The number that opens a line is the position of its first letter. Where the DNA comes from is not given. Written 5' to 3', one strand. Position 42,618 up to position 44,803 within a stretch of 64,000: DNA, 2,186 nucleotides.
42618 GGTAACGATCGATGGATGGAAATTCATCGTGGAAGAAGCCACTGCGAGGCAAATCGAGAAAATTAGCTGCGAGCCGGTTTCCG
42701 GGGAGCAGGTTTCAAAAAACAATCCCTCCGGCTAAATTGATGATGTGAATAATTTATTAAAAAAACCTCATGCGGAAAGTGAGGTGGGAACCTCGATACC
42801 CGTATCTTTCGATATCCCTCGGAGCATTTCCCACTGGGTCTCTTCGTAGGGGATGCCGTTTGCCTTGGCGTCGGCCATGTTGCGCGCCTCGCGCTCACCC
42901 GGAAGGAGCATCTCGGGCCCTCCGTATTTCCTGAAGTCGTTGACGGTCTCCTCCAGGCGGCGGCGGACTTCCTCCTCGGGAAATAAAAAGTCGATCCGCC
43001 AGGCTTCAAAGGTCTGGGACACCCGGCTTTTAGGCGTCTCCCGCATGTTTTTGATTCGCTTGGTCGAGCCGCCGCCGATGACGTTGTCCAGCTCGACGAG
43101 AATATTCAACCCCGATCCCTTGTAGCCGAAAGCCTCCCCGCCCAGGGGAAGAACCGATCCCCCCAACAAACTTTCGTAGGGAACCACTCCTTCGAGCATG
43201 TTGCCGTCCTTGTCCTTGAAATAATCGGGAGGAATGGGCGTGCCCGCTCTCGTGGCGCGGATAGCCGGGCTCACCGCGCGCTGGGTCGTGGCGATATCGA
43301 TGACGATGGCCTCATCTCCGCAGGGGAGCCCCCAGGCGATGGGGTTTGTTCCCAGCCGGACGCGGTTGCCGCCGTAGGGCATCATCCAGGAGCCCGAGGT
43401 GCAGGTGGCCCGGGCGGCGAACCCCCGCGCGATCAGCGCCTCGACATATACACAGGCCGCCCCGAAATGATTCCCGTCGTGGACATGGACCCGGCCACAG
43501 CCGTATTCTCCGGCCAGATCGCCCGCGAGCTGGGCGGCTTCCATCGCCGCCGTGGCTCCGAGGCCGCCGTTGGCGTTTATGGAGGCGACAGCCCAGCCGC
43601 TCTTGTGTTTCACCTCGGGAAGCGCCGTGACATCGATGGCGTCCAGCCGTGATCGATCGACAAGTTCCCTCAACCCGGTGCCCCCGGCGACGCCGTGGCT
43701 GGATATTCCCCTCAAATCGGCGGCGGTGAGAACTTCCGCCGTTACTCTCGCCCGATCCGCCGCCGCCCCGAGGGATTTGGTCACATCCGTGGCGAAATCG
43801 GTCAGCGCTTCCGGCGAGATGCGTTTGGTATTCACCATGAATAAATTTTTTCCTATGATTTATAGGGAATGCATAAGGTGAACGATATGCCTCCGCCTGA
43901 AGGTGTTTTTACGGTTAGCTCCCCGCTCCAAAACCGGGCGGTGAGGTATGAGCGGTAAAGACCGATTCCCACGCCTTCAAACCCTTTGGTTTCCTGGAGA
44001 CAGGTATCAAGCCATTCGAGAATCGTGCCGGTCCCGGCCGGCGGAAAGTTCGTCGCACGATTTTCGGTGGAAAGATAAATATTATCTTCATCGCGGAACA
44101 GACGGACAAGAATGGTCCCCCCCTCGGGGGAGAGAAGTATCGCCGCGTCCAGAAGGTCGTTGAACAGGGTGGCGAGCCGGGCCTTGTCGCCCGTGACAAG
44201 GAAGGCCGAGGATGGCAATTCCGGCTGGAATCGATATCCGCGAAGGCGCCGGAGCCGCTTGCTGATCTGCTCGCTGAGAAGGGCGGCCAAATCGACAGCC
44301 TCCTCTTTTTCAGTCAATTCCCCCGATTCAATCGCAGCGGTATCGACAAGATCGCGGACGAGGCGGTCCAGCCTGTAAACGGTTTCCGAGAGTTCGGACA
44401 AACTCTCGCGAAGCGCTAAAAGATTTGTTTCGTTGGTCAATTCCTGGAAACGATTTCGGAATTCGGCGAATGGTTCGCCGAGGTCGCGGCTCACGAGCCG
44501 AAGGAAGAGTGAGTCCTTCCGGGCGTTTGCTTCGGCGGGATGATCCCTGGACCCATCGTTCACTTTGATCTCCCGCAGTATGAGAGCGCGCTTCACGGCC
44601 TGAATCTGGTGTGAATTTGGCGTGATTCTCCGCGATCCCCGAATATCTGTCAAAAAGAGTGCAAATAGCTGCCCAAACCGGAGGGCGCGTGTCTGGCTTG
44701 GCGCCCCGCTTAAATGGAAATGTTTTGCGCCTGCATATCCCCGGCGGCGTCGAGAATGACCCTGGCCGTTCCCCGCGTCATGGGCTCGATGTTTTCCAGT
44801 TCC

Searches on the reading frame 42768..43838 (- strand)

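Call 40: search_protein_families(library=pfam, proteins=[window:42768-43838:-], max_evalue=0.00001)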
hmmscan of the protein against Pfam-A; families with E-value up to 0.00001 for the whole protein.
window:42768-43838:- (356 aa): 1 family
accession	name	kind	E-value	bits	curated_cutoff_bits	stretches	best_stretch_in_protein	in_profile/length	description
PF02615.19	Ldh_2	-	1.3e-69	235.3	38.8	1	7-339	1-332/333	Malate/L-lactate dehydrogenase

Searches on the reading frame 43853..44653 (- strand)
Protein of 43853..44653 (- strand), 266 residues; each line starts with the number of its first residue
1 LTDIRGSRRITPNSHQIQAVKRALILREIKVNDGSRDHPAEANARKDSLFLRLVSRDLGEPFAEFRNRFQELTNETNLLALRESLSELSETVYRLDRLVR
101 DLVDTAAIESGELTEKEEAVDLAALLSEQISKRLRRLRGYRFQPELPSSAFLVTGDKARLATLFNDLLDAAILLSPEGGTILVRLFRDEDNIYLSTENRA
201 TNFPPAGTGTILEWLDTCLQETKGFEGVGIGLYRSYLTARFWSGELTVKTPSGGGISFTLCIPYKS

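Call 40: search_protein_families(library=pfam, proteins=[window:43853-44653:-], max_evalue=0.00001)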
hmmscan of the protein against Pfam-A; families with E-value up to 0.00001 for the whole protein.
window:43853-44653:- (266 aa): 1 family
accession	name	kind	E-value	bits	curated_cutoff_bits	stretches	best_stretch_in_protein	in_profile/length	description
PF02518.31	HATPase_c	-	1.1e-08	35.9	26.4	1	155-265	1-110/111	Histidine kinase-, DNA gyrase B-, and HSP90-like ATPase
